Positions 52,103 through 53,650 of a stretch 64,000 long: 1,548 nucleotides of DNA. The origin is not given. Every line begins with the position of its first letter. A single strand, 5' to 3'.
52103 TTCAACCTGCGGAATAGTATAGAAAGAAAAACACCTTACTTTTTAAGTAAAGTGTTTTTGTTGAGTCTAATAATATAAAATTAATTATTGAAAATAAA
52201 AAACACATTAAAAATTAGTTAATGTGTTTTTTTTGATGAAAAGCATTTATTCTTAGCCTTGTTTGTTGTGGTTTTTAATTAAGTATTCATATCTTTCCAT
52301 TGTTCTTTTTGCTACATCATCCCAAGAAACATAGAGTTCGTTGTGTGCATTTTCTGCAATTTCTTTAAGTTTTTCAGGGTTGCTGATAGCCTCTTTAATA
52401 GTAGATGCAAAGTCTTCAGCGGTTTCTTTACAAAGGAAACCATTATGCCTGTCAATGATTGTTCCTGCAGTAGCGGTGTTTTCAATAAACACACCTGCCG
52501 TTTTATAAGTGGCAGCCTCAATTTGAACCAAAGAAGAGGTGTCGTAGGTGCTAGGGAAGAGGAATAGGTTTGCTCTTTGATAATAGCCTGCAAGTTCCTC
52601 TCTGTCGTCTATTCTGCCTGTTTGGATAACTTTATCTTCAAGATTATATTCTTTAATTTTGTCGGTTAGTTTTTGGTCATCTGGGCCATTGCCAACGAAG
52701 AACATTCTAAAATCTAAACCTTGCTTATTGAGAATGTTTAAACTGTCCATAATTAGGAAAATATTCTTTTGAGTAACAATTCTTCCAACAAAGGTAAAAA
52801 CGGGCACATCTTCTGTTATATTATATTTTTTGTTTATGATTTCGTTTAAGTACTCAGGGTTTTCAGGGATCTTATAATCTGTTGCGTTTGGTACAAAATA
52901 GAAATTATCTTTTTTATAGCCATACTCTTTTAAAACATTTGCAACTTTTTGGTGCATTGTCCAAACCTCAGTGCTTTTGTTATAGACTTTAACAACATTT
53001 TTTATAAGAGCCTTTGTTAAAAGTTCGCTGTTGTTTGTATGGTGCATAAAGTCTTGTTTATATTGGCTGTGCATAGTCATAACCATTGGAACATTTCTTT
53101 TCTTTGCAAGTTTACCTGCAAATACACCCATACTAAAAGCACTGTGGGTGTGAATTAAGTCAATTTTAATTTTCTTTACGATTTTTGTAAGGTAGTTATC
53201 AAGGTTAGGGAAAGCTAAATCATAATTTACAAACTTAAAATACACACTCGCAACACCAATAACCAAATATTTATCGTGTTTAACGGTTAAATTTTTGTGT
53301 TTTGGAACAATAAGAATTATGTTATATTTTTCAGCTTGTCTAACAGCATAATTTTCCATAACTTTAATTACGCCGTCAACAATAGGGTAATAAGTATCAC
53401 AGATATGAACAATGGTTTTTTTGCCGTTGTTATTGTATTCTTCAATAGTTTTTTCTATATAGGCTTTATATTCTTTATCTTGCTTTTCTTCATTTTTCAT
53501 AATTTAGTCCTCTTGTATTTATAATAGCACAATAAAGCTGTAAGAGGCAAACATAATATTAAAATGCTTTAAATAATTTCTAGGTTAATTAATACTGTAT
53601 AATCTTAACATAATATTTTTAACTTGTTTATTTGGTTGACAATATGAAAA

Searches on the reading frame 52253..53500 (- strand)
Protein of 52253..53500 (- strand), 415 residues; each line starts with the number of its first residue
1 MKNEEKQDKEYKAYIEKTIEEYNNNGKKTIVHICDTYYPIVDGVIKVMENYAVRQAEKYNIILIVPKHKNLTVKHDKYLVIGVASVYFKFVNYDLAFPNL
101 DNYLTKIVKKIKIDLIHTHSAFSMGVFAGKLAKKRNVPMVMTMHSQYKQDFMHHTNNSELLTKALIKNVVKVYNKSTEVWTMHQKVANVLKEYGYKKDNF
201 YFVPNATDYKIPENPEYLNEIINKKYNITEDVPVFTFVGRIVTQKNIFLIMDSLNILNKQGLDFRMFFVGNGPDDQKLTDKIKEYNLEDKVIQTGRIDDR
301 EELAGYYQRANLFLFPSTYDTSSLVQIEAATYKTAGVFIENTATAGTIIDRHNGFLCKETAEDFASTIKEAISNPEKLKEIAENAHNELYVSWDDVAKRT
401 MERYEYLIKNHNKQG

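Call 43: find_encoding_contigs(protein=window:52253-53500:-, flank=10000, max_places=10)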
Protein window:52253-53500:- (415 aa): 8 contigs read that carry it; 5 places shown.
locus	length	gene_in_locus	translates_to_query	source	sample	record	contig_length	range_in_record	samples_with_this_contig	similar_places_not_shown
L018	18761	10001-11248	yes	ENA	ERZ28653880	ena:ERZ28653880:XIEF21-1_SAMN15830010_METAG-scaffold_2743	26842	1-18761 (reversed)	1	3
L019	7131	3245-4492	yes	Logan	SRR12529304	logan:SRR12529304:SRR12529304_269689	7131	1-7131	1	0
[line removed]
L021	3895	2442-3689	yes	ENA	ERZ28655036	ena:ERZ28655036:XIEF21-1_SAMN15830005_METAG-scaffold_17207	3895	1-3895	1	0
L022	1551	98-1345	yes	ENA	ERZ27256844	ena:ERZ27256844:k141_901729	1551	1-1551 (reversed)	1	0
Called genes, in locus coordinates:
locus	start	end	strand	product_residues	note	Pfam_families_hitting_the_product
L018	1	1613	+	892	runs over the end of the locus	PF02536:mTERF (faint)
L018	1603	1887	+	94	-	-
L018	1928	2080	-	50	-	-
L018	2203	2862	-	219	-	PF04471:Mrr_cat, PF22722:NA-iREase1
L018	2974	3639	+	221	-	PF02224:Cytidylate_kin, PF13189:Cytidylate_kin2, PF13238:AAA_18 (faint)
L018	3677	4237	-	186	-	PF02677:QueH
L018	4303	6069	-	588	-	PF03485:Arg_tRNA_synt_N, PF00750:tRNA-synt_1d, PF05746:DALR_1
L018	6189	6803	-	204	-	-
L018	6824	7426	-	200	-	-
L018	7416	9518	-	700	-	PF00403:HMA, PF00122:E1-E2_ATPase, PF00702:Hydrolase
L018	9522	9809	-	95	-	PF01022:HTH_5, PF12840:HTH_20 (faint)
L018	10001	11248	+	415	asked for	PF13439:Glyco_transf_4, PF13477:Glyco_trans_4_2, PF13579:Glyco_trans_4_4 (weak), PF00534:Glycos_transf_1, PF13692:Glyco_trans_1_4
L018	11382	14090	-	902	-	-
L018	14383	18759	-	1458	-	?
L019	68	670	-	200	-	-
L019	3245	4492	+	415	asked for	PF13439:Glyco_transf_4, PF13477:Glyco_trans_4_2, PF13579:Glyco_trans_4_4 (weak), PF00534:Glycos_transf_1, PF13692:Glyco_trans_1_4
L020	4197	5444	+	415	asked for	PF13439:Glyco_transf_4, PF13477:Glyco_trans_4_2, PF13579:Glyco_trans_4_4 (weak), PF00534:Glycos_transf_1, PF13692:Glyco_trans_1_4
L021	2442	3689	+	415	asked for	PF13439:Glyco_transf_4, PF13477:Glyco_trans_4_2, PF13579:Glyco_trans_4_4 (weak), PF00534:Glycos_transf_1, PF13692:Glyco_trans_1_4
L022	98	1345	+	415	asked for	PF13439:Glyco_transf_4, PF13477:Glyco_trans_4_2, PF13579:Glyco_trans_4_4 (weak), PF00534:Glycos_transf_1, PF13692:Glyco_trans_1_4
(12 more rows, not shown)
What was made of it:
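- Tried and rejected: Look-ups of the downstream glycosyltransferase gave contigs that stop before the cassette (call 43).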
